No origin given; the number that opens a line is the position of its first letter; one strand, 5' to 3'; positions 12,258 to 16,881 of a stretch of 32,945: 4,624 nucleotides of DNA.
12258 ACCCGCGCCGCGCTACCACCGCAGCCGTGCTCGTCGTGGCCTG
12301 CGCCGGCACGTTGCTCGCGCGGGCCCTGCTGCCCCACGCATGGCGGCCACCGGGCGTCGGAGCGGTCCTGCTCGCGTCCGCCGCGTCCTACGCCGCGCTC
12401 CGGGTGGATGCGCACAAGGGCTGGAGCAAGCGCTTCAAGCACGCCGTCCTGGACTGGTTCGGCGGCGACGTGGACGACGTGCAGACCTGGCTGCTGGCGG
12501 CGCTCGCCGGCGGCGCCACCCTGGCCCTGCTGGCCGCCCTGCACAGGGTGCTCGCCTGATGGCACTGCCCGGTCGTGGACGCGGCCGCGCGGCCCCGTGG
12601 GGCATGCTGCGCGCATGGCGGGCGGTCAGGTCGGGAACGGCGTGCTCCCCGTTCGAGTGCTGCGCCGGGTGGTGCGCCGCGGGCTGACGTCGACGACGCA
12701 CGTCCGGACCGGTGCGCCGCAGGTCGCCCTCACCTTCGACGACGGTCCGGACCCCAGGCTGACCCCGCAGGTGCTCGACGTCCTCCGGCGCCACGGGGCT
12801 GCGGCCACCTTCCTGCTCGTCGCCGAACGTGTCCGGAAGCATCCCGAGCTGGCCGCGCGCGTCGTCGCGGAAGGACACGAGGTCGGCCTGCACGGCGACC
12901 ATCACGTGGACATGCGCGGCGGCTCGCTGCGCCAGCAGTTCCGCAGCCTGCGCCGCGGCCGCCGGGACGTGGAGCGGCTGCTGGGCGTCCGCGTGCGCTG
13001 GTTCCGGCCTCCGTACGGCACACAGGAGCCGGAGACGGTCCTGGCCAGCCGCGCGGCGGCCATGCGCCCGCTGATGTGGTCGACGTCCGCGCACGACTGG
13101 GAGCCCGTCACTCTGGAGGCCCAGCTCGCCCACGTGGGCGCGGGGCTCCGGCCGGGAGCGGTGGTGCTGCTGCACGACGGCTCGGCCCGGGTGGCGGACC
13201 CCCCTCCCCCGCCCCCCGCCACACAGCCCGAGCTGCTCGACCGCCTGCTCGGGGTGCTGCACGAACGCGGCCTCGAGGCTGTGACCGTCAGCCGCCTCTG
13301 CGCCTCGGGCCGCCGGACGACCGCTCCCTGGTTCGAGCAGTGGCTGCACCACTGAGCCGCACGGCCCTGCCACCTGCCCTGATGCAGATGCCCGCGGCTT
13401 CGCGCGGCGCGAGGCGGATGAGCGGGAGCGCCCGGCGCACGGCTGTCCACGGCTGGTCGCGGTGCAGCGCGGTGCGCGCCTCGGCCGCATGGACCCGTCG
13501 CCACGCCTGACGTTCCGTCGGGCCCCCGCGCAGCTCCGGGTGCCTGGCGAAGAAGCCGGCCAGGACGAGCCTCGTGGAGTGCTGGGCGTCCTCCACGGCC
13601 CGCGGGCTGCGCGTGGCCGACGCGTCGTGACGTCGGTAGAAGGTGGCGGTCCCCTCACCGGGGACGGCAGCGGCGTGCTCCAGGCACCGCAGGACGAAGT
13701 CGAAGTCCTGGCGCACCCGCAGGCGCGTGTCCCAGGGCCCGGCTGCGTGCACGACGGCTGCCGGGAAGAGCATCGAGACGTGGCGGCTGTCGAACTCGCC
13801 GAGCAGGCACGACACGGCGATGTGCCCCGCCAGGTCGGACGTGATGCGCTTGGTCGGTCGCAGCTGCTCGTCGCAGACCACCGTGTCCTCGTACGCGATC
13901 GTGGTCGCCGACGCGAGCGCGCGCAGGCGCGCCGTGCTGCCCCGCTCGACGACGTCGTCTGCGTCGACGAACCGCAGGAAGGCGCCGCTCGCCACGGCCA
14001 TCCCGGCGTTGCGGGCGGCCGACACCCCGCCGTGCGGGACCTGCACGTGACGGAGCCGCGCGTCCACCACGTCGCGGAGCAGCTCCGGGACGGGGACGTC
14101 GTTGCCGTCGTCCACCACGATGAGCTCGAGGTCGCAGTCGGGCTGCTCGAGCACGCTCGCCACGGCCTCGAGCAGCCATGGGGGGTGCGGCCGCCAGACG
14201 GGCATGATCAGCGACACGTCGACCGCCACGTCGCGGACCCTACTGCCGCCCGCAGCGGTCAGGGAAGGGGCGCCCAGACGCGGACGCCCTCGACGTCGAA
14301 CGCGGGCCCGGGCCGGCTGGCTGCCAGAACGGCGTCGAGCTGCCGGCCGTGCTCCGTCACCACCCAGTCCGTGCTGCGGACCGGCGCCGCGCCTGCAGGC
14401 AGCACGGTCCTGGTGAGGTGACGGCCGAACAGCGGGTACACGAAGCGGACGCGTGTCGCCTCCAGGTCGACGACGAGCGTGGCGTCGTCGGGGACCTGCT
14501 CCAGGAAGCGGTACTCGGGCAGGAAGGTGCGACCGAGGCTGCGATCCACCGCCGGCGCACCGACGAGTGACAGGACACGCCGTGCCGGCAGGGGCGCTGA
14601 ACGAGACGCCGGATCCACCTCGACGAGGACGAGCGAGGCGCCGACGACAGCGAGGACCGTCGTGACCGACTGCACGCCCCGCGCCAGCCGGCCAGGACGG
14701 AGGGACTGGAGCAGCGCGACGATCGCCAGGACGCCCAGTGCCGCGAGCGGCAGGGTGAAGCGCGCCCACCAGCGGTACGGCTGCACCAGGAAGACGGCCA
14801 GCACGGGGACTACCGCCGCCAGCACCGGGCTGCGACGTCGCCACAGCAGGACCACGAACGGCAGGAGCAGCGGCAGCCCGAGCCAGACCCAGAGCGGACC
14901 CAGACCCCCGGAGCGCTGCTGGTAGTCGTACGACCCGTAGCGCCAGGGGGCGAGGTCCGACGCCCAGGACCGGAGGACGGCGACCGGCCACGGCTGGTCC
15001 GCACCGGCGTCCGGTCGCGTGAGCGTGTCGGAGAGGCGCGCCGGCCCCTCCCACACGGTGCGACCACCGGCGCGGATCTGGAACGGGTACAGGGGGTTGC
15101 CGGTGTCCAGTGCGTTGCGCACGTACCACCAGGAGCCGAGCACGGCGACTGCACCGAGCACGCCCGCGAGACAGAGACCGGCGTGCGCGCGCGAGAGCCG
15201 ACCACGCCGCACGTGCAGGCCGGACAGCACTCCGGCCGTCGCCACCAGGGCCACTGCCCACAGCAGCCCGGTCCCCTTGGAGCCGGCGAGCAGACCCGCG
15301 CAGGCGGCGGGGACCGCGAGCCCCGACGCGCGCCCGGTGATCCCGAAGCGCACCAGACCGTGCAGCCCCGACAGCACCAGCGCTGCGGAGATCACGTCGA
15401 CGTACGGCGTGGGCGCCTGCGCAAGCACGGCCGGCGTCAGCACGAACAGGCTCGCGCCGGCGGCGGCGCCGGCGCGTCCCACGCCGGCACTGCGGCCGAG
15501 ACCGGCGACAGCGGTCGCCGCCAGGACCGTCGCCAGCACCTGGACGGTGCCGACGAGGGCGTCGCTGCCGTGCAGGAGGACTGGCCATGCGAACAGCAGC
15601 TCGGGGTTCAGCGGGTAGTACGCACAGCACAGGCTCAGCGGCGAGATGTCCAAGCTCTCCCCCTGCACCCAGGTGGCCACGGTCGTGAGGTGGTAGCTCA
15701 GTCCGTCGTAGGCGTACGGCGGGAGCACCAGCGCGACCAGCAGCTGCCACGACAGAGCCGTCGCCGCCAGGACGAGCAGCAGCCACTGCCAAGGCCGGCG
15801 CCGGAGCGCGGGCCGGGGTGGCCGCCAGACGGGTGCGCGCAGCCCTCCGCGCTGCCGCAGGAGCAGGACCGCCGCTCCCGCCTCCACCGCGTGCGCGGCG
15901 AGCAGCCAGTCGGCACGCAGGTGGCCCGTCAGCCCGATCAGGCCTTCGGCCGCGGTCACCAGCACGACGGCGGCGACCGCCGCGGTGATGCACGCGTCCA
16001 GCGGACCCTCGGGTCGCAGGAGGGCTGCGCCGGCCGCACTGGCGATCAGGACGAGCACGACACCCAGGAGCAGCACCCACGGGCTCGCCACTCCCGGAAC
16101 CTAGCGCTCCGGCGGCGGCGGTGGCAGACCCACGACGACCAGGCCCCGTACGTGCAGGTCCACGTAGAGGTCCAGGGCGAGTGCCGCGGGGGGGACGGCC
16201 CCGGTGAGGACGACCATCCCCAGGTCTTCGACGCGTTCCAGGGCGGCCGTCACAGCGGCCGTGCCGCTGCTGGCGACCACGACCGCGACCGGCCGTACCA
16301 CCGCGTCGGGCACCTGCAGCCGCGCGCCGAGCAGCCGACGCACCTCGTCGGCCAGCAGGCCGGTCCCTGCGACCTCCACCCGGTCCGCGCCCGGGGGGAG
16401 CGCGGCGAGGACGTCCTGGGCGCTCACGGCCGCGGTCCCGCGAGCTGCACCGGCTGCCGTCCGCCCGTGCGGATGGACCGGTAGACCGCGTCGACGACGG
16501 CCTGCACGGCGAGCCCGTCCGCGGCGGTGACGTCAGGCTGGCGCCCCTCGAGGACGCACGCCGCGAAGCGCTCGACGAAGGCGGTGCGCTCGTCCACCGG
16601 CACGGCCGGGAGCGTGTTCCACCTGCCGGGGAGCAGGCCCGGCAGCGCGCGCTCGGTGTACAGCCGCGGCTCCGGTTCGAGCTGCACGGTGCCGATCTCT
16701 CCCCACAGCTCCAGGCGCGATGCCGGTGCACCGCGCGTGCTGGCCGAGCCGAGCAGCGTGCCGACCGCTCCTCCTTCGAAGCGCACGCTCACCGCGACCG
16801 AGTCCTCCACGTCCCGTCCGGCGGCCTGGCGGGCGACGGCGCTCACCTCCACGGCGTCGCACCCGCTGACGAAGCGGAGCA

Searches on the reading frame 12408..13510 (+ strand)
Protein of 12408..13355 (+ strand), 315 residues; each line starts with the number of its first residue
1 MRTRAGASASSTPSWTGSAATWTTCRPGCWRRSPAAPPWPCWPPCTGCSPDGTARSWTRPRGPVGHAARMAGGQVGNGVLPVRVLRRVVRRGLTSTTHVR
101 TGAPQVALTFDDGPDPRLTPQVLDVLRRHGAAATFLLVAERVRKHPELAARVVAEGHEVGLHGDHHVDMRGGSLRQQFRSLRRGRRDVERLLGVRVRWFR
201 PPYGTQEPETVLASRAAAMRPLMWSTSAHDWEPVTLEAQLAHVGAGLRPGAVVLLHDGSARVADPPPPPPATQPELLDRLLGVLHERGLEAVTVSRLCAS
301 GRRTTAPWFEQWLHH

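Call 25: search_protein_families(library=pfam, proteins=[window:12408-13355:+, window:12575-13510:+], max_evalue=0.001)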
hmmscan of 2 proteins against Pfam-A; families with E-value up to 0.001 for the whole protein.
window:12408-13355:+ (315 aa): 1 family
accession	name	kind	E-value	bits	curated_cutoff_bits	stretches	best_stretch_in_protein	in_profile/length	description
PF01522.26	Polysacc_deac_1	-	1.9e-29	102.6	23.1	1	100-220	3-122/124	Polysaccharide deacetylase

window:12575-13510:+ (311 aa): 0 families

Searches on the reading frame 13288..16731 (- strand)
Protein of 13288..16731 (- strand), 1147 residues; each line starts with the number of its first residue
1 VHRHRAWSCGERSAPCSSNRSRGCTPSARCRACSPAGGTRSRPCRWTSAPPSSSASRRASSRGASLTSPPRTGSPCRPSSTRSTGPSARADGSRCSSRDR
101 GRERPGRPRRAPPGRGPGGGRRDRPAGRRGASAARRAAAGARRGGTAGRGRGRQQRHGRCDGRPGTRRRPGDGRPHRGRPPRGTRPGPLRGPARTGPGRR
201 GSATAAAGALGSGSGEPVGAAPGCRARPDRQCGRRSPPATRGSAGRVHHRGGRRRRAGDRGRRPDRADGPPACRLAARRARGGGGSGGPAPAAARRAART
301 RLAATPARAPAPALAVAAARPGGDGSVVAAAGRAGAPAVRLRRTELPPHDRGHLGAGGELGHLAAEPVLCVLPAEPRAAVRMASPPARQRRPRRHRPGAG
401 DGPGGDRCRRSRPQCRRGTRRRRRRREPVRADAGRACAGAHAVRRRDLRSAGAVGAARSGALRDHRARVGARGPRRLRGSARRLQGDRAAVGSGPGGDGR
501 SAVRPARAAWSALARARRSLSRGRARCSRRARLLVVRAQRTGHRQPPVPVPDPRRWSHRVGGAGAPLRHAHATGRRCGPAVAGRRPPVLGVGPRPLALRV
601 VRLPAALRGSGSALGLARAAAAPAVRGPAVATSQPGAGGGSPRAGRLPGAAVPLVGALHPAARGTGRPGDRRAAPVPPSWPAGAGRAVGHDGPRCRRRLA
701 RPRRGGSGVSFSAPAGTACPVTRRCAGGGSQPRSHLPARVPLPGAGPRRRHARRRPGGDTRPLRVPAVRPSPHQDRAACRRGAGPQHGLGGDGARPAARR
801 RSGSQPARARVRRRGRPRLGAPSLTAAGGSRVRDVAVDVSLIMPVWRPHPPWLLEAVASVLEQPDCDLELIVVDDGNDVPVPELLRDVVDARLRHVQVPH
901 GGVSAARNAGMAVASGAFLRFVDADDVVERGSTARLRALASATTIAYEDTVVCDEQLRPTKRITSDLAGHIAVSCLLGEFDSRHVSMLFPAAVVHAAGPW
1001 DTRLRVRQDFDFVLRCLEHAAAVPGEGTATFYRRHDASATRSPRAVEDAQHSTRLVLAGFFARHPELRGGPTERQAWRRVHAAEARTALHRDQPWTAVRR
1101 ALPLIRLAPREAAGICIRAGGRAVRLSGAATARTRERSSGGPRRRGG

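Call 25: search_protein_families(library=pfam, proteins=[window:13288-16731:-], max_evalue=0.001)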
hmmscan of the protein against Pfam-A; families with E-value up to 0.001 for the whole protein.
window:13288-16731:- (1147 aa): 2 families
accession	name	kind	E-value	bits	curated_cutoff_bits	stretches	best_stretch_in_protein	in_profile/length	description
PF00535.33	Glycos_transf_2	-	2.3e-16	60.6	23.3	1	840-939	1-102/168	Glycosyl transferase family 2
PF10111.15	Glyco_tranf_2_2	-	5.2e-06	26.6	27.3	1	850-934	12-100/276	Glycosyltransferase like family 2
